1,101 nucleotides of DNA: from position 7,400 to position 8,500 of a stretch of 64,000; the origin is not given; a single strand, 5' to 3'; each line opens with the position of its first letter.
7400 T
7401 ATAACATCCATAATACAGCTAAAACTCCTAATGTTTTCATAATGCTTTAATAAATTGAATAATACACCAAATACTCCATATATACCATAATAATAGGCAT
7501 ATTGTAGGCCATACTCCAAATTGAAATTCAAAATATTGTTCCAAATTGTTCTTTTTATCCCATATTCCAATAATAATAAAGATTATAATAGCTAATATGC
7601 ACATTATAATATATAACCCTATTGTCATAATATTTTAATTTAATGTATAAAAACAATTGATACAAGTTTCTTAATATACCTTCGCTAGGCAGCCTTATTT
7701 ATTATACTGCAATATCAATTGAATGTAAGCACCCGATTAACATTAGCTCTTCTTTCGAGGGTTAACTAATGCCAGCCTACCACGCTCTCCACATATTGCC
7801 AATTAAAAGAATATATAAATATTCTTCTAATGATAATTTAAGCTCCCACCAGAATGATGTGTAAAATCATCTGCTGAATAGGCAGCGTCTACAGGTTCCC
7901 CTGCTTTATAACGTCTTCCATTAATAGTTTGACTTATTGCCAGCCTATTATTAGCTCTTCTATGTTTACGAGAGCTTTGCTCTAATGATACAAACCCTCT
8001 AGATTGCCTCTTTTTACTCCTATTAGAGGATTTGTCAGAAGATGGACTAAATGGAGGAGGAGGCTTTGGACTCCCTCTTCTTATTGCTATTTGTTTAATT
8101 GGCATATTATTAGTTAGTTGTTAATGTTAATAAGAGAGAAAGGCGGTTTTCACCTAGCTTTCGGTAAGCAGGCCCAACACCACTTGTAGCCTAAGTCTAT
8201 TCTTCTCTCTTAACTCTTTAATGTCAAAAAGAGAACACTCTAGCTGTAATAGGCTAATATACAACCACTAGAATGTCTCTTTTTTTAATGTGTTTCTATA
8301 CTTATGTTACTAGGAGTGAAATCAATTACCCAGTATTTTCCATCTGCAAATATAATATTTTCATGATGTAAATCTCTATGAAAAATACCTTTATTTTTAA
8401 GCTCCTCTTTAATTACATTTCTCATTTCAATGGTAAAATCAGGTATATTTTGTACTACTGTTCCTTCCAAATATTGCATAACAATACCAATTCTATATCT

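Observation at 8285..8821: Minimal (178 aa) protein-kinase-like gene in the early block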

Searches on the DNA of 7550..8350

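Call 77: search_rna_families(source=window, start=7550, end=8350, threshold=evalue, max_evalue=1)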
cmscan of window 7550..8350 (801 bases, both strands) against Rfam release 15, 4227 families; matches with E-value up to 1: 1.
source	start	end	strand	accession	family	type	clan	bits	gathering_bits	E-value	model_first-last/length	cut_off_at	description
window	7958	8058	+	RF01511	Afu_304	Gene; snRNA; snoRNA; CD-box;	-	18.8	35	0.88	1-107/107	no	A. fumigatus snoRNA Afu_304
